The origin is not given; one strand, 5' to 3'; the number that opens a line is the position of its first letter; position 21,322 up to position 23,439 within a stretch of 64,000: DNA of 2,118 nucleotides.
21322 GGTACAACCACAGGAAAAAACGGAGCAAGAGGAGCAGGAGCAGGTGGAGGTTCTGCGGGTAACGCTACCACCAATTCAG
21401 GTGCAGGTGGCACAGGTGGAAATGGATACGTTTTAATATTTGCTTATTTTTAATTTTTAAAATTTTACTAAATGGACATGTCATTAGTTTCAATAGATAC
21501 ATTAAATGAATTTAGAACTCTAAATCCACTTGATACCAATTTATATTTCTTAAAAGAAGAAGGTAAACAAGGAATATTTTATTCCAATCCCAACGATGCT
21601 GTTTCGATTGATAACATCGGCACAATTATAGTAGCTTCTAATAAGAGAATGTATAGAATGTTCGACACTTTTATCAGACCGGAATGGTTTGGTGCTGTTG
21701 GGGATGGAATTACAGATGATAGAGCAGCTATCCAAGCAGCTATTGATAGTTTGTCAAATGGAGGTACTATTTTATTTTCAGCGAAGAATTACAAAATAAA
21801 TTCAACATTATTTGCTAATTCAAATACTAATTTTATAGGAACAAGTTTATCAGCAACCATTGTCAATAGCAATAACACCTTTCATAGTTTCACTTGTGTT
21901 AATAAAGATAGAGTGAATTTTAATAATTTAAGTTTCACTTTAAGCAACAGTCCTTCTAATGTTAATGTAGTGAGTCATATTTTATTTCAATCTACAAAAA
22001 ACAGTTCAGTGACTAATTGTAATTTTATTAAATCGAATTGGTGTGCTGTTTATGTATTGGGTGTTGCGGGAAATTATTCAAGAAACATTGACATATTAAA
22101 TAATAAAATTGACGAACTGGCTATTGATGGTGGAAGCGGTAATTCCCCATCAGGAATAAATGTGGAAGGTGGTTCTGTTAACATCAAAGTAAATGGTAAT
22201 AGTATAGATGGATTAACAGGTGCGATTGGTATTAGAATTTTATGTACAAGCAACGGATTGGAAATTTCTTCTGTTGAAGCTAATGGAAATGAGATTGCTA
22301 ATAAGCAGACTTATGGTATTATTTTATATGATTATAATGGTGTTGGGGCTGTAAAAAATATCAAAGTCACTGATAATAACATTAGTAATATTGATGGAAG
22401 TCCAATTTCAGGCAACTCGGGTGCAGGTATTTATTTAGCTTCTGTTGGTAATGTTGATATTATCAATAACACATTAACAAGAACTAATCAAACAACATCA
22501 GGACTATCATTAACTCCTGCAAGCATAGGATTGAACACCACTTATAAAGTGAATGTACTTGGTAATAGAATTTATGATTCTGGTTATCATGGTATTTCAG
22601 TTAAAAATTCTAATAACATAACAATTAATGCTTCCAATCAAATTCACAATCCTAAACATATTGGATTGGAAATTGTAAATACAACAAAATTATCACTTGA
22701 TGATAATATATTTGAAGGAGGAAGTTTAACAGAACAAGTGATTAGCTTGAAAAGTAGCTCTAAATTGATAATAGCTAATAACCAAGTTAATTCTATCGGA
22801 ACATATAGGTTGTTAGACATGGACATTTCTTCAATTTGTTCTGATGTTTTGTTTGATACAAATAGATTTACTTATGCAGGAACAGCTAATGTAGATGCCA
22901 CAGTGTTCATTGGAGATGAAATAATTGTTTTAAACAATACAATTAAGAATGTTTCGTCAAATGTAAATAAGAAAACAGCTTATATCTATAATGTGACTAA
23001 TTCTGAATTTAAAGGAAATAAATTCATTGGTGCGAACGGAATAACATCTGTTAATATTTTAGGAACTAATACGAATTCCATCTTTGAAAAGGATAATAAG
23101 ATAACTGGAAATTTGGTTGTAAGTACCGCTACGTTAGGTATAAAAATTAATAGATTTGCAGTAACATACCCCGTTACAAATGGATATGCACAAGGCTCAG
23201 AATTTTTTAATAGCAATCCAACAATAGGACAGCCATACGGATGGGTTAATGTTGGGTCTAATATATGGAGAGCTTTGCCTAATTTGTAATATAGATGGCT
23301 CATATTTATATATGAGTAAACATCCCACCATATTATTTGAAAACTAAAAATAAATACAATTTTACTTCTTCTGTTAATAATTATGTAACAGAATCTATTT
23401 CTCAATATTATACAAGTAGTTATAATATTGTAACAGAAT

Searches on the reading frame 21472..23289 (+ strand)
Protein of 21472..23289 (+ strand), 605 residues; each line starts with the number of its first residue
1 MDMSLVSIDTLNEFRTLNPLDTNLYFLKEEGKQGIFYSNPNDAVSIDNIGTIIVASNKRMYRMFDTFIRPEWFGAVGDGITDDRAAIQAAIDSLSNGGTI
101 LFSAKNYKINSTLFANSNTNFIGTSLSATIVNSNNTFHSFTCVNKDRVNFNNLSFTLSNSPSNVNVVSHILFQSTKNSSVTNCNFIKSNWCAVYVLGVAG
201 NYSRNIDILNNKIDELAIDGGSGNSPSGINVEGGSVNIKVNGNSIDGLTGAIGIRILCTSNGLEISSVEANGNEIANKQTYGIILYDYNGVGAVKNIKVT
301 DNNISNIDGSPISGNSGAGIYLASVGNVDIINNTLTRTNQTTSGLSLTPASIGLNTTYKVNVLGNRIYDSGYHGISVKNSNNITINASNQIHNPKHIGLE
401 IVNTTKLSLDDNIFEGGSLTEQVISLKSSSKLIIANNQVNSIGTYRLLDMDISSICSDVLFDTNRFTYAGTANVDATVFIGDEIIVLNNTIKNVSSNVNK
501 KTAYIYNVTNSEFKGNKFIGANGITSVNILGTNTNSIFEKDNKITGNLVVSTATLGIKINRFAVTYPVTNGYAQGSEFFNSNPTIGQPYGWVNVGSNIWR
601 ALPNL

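Call 35: search_protein_families(library=phrogs, proteins=[window:21472-23289:+], max_evalue=0.00001)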
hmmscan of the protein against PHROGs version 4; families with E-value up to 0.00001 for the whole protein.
window:21472-23289:+ (605 aa): 4 families
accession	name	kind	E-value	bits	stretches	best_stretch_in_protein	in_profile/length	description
phrog_17312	-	tail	1.5e-11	44.3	1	59-135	290-363/792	tail protein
phrog_2234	-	tail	2.4e-11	44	1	45-132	164-251/757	tail spike protein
phrog_17640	-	tail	3.6e-11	44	1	34-127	114-202/431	tail fiber protein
phrog_7458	-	tail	4.9e-10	39.3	1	67-135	122-192/732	tail spike protein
